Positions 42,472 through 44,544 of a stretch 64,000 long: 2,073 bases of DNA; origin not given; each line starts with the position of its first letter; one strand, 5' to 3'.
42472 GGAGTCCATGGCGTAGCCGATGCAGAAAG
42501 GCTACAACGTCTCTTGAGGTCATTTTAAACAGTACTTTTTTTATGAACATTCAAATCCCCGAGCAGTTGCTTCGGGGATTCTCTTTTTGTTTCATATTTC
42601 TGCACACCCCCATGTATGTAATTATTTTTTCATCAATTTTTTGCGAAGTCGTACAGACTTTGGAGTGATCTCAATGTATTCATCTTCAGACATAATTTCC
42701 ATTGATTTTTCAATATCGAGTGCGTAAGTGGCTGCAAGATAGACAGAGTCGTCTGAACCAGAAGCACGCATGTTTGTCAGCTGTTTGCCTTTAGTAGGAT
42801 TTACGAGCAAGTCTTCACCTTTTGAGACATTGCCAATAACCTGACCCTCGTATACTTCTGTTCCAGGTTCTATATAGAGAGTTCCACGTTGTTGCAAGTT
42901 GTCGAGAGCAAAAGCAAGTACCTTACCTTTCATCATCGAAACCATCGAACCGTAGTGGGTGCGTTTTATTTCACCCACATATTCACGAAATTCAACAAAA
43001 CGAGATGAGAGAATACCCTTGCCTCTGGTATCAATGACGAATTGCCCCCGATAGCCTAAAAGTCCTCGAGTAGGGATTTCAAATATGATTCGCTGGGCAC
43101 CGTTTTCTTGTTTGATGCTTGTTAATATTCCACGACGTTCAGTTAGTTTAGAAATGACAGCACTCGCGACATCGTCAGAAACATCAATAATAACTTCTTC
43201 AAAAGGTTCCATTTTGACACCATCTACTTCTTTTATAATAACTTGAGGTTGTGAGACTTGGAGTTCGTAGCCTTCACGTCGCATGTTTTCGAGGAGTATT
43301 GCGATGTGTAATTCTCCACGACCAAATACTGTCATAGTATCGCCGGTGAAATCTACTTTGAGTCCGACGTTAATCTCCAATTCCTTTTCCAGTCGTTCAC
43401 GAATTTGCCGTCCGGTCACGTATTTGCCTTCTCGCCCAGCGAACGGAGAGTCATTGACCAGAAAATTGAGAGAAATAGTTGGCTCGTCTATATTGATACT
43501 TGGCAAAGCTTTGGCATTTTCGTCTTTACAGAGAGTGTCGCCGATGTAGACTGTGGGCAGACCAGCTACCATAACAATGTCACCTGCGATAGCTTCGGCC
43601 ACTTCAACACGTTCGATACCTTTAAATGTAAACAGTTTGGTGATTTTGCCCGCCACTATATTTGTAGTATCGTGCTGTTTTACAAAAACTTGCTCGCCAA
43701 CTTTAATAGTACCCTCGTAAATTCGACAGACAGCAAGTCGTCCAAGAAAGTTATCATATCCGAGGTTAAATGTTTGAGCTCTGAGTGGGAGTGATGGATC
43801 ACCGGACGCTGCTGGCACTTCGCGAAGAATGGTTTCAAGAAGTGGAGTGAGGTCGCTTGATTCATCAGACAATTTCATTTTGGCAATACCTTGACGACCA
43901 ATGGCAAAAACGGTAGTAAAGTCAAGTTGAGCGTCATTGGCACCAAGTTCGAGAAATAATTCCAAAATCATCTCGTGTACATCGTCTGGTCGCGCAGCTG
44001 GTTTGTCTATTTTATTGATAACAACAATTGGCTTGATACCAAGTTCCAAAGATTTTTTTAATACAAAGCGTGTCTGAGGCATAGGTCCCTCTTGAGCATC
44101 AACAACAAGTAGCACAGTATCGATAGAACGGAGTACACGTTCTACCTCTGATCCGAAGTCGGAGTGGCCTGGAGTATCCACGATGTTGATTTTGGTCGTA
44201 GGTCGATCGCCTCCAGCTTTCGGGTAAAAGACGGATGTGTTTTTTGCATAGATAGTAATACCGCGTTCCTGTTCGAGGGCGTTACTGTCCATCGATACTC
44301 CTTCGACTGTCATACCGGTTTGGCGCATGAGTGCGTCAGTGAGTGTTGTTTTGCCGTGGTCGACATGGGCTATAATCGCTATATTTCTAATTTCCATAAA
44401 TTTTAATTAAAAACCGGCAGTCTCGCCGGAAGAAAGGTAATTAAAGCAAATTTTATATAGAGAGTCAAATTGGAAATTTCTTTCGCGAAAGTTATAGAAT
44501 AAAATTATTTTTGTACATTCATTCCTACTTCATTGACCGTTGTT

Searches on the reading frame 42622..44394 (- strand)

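Call 16: search_protein_families(library=pfam, max_evalue=0.00001, proteins=[window:42622-44394:-])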
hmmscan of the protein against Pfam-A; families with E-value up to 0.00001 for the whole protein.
window:42622-44394:- (590 aa): 6 families
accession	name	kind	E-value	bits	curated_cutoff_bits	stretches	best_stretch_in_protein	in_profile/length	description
PF00009.33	GTP_EFTU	-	8.5e-50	169.4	26.5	1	1-194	2-187/188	Elongation factor Tu GTP binding domain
PF21018.2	BipA_C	-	5.4e-40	136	23.8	1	482-589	2-109/110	TypA/BipA C-terminal domain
PF00679.30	EFG_C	-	4.7e-18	65.5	27.9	1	394-477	2-86/89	Elongation factor G C-terminus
PF03144.31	GTP_EFTU_D2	-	1e-13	51.9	30.3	1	218-289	1-73/73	Elongation factor Tu domain 2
PF22042.2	EF-G_D2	-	1.9e-11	44.3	27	1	206-290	4-83/84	Elongation factor G domain 2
PF01926.29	MMR_HSR1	-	6.8e-06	26.6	21.9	0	5-128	2-113/113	50S ribosome-binding GTPase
